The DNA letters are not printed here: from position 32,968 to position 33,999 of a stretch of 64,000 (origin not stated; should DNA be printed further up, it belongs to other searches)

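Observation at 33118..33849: Orphan 243-aa Cys/His-rich ORF wedged between an RM gene and an RM-tail relic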

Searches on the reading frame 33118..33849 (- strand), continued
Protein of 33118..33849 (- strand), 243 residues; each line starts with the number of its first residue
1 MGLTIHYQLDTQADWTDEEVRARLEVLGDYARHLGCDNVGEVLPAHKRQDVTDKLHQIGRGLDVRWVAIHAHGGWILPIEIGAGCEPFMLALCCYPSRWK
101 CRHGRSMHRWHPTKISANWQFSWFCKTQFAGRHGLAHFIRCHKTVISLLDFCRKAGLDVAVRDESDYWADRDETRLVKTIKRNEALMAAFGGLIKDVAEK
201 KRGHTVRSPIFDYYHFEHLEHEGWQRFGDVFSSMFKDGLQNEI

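Call 67: search_protein_families(library=padloc, alignment_id=A2, max_evalue=0.00001)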
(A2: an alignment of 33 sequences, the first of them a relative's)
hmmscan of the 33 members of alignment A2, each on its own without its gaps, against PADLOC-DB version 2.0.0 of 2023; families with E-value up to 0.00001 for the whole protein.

A. member 1, L007:722-4156:+ (1145 aa): 23 families
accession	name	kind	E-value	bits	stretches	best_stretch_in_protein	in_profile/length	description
PDLC03630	REase_MTase_IIG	-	2.4e-303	1007.1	1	29-1144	13-1098/1100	Type IIG restriction enzyme-methyltransferase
PDLC03580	REase_II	-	1.1e-213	710.3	2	223-1144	179-1101/1112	Type II restriction enzyme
PDLC03625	REase_MTase_IIG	-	4.8e-101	337.2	1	128-1105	112-1091/1109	Type IIG restriction enzyme-methyltransferase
PDLC03335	MTase_II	-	1.5e-26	91.2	2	640-964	182-470/607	Type II methyltransferase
PDLC04134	mad2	-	8e-16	55.9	1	393-499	249-334/492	mads_2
PDLC03338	MTase_II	-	3e-15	54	1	375-522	89-238/604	Type II methyltransferase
PDLC03248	MTase_II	-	1.4e-13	48.4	1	651-782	83-198/521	Type II methyltransferase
PDLC03313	MTase_II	-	5.5e-13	46.3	0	651-791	142-263/563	Type II methyltransferase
PDLC03719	oMTase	-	6.5e-12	43.1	0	652-763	111-201/387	orphan methyltransferase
PDLC03267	MTase_II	-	8.4e-12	42.8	0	415-462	14-59/539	Type II methyltransferase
PDLC03310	MTase_II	-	1.2e-11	42.1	1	896-1052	303-444/475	Type II methyltransferase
PDLC03348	MTase_II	-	4e-11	40.2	1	391-500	197-311/727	Type II methyltransferase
PDLC02529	PglX|PglXI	-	2.3e-10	36.8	1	437-533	227-330/1189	PglX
PDLC03021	MTase_I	-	1e-09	35.8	1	391-500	139-247/491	Type I methyltransferase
PDLC03629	REase_MTase_IIG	-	2.2e-09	33.7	1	617-781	534-689/1182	Type IIG restriction enzyme-methyltransferase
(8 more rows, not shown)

B. families by the number of members that match (of 33 scanned): 122 families (the first 25 are shown)
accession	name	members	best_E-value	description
PDLC04134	mad2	11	5.6e-27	mads_2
PDLC03630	REase_MTase_IIG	9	2.4e-303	Type IIG restriction enzyme-methyltransferase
PDLC03604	REase_MTase_IIG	8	3.3e-230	Type IIG restriction enzyme-methyltransferase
PDLC03612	REase_MTase_IIG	8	6.5e-54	Type IIG restriction enzyme-methyltransferase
PDLC03313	MTase_II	8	1.5e-34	Type II methyltransferase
PDLC03267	MTase_II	8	1.6e-24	Type II methyltransferase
PDLC02643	DrmMI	7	8.5e-93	DrmMI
PDLC03629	REase_MTase_IIG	7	3.3e-73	Type IIG restriction enzyme-methyltransferase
PDLC03335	MTase_II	7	4.1e-66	Type II methyltransferase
PDLC03226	MTase_II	7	1.5e-34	Type II methyltransferase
PDLC02529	PglX|PglXI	7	3e-31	PglX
PDLC03338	MTase_II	7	1.1e-18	Type II methyltransferase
PDLC03599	REase_MTase_IIG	6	0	Type IIG restriction enzyme-methyltransferase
PDLC03598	REase_MTase_IIG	6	3.8e-112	Type IIG restriction enzyme-methyltransferase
PDLC03609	REase_MTase_IIG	6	5.9e-55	Type IIG restriction enzyme-methyltransferase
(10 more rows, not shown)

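Call 69: search_protein_families(library=pfam, proteins=[L052:4430-5941:+, L014:2052-5984:+, L029:2788-5922:+, L009:2894-5944:+, L047:2262-4313:+, L017:4222-5898:+, L020:4689-5987:+, L037:4455-5909:+, L081:4623-5969:+, L077:3600-4943:+], max_evalue=0.0001)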
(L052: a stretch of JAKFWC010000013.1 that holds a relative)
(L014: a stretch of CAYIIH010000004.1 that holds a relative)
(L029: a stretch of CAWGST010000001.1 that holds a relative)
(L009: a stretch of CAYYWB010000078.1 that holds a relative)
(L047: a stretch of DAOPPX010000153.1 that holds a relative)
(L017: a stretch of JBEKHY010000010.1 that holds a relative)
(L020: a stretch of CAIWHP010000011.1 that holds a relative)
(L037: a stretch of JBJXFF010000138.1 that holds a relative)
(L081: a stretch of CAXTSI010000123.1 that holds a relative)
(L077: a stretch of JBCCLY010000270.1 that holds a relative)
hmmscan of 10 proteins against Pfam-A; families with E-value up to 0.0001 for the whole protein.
L052:4430-5941:+ (504 aa): 1 family
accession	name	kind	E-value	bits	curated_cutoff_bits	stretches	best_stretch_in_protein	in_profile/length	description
PF00004.35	AAA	-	1.2e-25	90.9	21.2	1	265-392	2-130/131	ATPase family associated with various cellular activities (AAA)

L014:2052-5984:+ (1311 aa): 2 families
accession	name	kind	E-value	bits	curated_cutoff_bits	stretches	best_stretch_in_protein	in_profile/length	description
PF07669.17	Eco57I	-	7.5e-14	52.6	25.3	1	442-621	2-171/171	Eco57I restriction-modification methylase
PF02384.22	N6_Mtase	-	8.2e-08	32.4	20.4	1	359-525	4-138/311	N-6 DNA Methylase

L029:2788-5922:+ (1045 aa): 4 families
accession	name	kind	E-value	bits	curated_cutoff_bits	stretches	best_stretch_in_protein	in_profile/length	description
PF07669.17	Eco57I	-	2e-40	139.1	25.3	1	513-698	2-171/171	Eco57I restriction-modification methylase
PF02384.22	N6_Mtase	-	3.9e-15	56.4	20.4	1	412-714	20-235/311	N-6 DNA Methylase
PF20473.4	MmeI_Mtase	-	2.2e-10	40.6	27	1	448-627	19-158/259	MmeI, DNA-methyltransferase domain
PF04313.20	HSDR_N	-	5.3e-06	26.9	25.1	0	65-137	116-191/198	Type I restriction enzyme R protein N terminus (HSDR_N)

L009:2894-5944:+ (1017 aa): 6 families
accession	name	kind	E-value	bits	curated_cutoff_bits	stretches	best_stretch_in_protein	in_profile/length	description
PF20473.4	MmeI_Mtase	-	6.6e-34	117.7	27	1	351-605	4-249/259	MmeI, DNA-methyltransferase domain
PF20464.3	MmeI_N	-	7.9e-26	91.9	27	1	23-189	6-180/181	MmeI, N-terminal domain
PF20466.3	MmeI_TRD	-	4.3e-13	49.5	27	1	809-870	145-206/207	MmeI, target recognition domain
PF07669.17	Eco57I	-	4.4e-13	50.1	25.3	1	419-566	1-142/171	Eco57I restriction-modification methylase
PF20465.4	MmeI_hel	-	9.6e-12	45.9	27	1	198-271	4-75/75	MmeI, helicase spacer domain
PF02384.22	N6_Mtase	-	1.6e-08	34.7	20.4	0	354-437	33-96/311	N-6 DNA Methylase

L047:2262-4313:+ (684 aa): 1 family
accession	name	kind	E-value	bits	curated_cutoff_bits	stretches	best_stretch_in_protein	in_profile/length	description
PF01935.23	DUF87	-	2.4e-18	67.5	23.2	1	161-403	3-220/220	Helicase HerA, central domain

L017:4222-5898:+ (559 aa): 0 families

L020:4689-5987:+ (433 aa): 1 family
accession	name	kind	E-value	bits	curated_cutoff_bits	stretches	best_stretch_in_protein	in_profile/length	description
PF13229.12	Beta_helix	-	3.4e-07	30.5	25.9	0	130-183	19-68/158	Right handed beta helix region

L037:4455-5909:+ (485 aa): 1 family
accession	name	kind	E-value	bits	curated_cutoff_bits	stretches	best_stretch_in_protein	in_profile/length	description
PF07394.17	DUF1501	-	3.3e-152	507.6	27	1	69-484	1-390/390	Protein of unknown function (DUF1501)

L081:4623-5969:+ (449 aa): 1 family
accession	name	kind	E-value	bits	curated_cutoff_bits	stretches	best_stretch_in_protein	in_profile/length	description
PF13558.12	SbcC_Walker_B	-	6.2e-10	39.6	27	1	342-408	18-89/90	SbcC/RAD50-like, Walker B motif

L077:3600-4943:+ (448 aa): 1 family
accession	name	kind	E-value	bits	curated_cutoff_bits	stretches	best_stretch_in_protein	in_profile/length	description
PF19289.4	PmbA_TldD_3rd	-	1.4e-23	83.7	22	1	224-446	2-218/220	PmbA/TldA metallopeptidase C-terminal domain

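Call 79: search_dna_similar(query=window:33118-33849:-, collection=phages, mode=protein, max_evalue=0.001, max_rows=10)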
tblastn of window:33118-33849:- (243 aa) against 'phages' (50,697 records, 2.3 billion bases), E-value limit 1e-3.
No match.

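Call 80: search_dna_similar(query=window:33118-33849:-, collection=plasmids, mode=protein, max_evalue=0.001, max_rows=10)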
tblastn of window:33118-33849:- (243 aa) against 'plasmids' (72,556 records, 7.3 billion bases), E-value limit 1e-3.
Records with a match: 5; places in all: 5; records where one place covers at least 80% of the query: 5.
Best place of each record, by identity: <60% 5.
By first word of the organism name: Gloeothece 2; Nostoc 2; Calothrix 1.
By predicted mobility (MOB-suite, as given by PLSDB): conjugative 2; non-mobilizable 2; mobilizable 1.
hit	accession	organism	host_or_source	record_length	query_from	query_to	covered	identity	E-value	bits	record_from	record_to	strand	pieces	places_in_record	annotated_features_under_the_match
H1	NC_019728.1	Calothrix sp. PCC 6303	-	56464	1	225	93%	30.6%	3e-20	96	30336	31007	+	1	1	hypothetical protein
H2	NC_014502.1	Gloeothece verrucosa PCC 7822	fresh water in rice field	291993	1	215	88%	28.3%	1e-13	77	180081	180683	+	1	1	hypothetical protein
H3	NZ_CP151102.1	Nostoc sp. UHCC 0302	isolated culture,lake sediment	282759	1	201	83%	26.3%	2e-6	56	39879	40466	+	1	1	hypothetical protein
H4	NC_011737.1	Gloeothece citriformis PCC 7424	-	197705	1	198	81%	26.3%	4e-11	69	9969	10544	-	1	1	hypothetical protein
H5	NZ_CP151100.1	Nostoc sp. UHCC 0302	isolated culture,lake sediment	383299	1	200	82%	26.0%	6e-5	51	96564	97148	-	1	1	hypothetical protein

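Call 81: get_annotated_region(hit=H1, flank=5000)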
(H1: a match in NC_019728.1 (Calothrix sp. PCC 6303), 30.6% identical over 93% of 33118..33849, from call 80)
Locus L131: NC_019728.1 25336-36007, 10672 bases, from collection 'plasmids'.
description: Calothrix sp. PCC 6303 plasmid pCAL6303.02, complete sequence
organism: Calothrix sp. PCC 6303 (NCBI taxid 1170562)
taxonomy: Bacteria; Cyanobacteriota; Cyanophyceae; Nostocales; Calotrichaceae; Calothrix; Calothrix sp. PCC 6303
host: -; source: -; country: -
typing (MOB-suite, as given by PLSDB): mobilizable; replicon rep_cluster_1680; relaxase MOBP
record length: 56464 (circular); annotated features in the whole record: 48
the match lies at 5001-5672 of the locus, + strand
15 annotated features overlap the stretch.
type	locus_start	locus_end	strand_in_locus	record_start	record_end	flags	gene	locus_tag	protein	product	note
CDS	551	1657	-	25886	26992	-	-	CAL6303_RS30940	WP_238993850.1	site-specific integrase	GO:0015074 - DNA integration [Evidence IEA]; GO:0006310 - DNA recombination [Evidence IEA]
CDS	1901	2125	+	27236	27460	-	-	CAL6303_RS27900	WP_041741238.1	hypothetical protein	-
CDS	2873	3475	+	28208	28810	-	-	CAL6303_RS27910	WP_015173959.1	hypothetical protein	-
CDS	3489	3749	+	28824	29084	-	-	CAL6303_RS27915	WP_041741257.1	hypothetical protein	-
CDS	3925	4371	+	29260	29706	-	-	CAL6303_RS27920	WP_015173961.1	hypothetical protein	-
CDS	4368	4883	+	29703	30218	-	-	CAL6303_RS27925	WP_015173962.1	helix-turn-helix transcriptional regulator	-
CDS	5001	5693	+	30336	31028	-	-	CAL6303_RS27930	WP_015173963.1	hypothetical protein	-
CDS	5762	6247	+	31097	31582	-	-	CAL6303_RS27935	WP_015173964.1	hypothetical protein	-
CDS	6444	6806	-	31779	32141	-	-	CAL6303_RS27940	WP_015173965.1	hypothetical protein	-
CDS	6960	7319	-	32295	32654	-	-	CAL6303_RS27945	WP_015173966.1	hypothetical protein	-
CDS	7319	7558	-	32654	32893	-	-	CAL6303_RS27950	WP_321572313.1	DUF5674 family protein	-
CDS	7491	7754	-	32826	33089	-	-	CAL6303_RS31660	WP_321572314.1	DUF5674 family protein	-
CDS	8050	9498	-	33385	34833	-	-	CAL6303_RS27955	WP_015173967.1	hypothetical protein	-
CDS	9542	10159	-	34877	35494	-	-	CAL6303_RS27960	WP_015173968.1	hypothetical protein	-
CDS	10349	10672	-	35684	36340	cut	-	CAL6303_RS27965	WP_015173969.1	hypothetical protein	-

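Call 82: get_annotated_region(hit=H2, flank=5000)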
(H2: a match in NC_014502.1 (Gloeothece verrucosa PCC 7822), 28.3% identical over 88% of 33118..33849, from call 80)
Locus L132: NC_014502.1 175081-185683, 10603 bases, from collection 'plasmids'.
description: Gloeothece verrucosa PCC 7822 plasmid Cy782203, complete sequence
organism: Gloeothece verrucosa PCC 7822 (NCBI taxid 497965)
taxonomy: Bacteria; Cyanobacteriota; Cyanophyceae; Chroococcales; Aphanothecaceae; Gloeothece; Gloeothece verrucosa; Gloeothece verrucosa PCC 7822
host: -; source: fresh water in rice field; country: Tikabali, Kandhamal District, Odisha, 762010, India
typing (MOB-suite, as given by PLSDB): conjugative; relaxase MOBP; mating-pair formation MPF_T
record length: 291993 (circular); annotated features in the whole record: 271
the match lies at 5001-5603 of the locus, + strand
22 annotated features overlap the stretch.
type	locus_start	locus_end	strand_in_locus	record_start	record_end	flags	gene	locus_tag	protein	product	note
CDS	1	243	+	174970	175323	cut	-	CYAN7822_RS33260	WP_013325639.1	hypothetical protein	-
CDS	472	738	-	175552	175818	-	-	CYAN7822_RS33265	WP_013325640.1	hypothetical protein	-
CDS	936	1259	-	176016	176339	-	-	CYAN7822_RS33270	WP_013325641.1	hypothetical protein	-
CDS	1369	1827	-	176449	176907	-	-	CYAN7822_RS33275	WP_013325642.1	hypothetical protein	-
CDS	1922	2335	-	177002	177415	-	ssb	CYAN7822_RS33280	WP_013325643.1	single-stranded DNA-binding protein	GO:0006310 - DNA recombination [Evidence IEA]; GO:0006281 - DNA repair [Evidence IEA]; GO:0006260 - DNA replication ...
CDS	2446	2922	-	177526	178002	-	-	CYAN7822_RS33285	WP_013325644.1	hypothetical protein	-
CDS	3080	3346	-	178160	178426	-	-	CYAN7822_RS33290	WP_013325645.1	hypothetical protein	-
CDS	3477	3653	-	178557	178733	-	-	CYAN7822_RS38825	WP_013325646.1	hypothetical protein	-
CDS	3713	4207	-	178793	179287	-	-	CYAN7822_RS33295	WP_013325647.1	hypothetical protein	-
CDS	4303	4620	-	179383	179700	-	-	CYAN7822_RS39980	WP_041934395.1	hypothetical protein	-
CDS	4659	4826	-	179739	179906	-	-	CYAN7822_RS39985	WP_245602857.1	hypothetical protein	-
CDS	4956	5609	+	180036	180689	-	-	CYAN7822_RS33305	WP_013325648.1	hypothetical protein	-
CDS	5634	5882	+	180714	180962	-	-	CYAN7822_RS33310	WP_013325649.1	type II toxin-antitoxin system HicA family toxin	-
CDS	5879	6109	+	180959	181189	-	-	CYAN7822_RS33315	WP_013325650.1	type II toxin-antitoxin system HicB family antitoxin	-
CDS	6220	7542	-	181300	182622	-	-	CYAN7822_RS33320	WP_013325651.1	hypothetical protein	-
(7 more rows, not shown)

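Call 83: get_annotated_region(hit=H4, flank=3500)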
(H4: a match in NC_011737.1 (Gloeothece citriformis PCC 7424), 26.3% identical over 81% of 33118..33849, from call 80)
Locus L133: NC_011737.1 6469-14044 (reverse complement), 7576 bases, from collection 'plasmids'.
description: Gloeothece citriformis PCC 7424 plasmid pP742402, complete sequence
organism: Gloeothece citriformis PCC 7424 (NCBI taxid 65393)
taxonomy: Bacteria; Cyanobacteriota; Cyanophyceae; Chroococcales; Aphanothecaceae; Gloeothece; Gloeothece citriformis; Gloeothece citriformis PCC 7424
host: -; source: -; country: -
typing (MOB-suite, as given by PLSDB): conjugative; replicon rep_cluster_1714; relaxase MOBP; mating-pair formation MPF_T
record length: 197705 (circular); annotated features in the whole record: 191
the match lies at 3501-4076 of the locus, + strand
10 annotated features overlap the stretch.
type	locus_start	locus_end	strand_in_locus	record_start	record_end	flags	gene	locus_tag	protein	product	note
CDS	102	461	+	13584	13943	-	-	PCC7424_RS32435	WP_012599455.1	helix-turn-helix domain-containing protein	-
CDS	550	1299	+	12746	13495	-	-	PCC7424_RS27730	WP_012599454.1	DUF4145 domain-containing protein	-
CDS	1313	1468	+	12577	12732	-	-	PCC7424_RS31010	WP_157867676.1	hypothetical protein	-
CDS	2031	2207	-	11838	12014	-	-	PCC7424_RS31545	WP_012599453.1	hypothetical protein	-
CDS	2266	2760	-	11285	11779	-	-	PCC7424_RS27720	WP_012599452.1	hypothetical protein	-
CDS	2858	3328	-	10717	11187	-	-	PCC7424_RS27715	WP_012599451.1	hypothetical protein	-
CDS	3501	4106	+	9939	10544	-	-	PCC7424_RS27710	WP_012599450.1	hypothetical protein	-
CDS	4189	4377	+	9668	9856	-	-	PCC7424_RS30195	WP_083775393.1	papain fold toxin domain-containing protein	-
CDS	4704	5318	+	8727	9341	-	-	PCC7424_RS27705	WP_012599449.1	tyrosine-type recombinase/integrase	GO:0015074 - DNA integration [Evidence IEA]; GO:0006310 - DNA recombination [Evidence IEA]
CDS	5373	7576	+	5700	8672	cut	-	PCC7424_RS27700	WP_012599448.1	Tn3 family transposase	-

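Call 84: get_annotated_region(hit=H3, flank=3500)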
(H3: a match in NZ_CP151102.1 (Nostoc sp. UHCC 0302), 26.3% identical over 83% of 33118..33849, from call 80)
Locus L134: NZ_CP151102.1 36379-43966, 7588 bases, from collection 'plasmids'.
description: Nostoc sp. UHCC 0302 plasmid unnamed6, complete sequence
organism: Nostoc sp. UHCC 0302 (NCBI taxid 3134896)
taxonomy: Bacteria; Cyanobacteriota; Cyanophyceae; Nostocales; Nostocaceae; Nostoc; Nostoc sp. UHCC 0302
host: -; source: isolated culture,lake sediment; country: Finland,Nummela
typing (MOB-suite, as given by PLSDB): non-mobilizable; mating-pair formation MPF_T
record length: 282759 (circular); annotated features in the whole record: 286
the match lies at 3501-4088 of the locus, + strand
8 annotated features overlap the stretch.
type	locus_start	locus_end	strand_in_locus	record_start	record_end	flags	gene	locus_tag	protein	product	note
CDS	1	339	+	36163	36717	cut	-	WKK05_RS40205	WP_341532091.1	TetR/AcrR family transcriptional regulator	-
CDS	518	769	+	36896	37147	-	-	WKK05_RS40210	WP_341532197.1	hypothetical protein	-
CDS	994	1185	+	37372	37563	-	-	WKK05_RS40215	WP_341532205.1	hypothetical protein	-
CDS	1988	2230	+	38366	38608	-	-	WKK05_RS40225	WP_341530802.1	hypothetical protein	-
CDS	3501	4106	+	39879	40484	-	-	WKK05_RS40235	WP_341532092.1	hypothetical protein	-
CDS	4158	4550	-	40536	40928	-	-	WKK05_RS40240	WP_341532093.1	hypothetical protein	-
CDS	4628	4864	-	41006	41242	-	-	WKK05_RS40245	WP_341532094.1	hypothetical protein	-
CDS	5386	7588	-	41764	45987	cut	-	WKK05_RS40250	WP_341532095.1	chemotaxis protein CheB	GO:0006935 - chemotaxis [Evidence IEA]; GO:0000160 - phosphorelay signal transduction system [Evidence IEA]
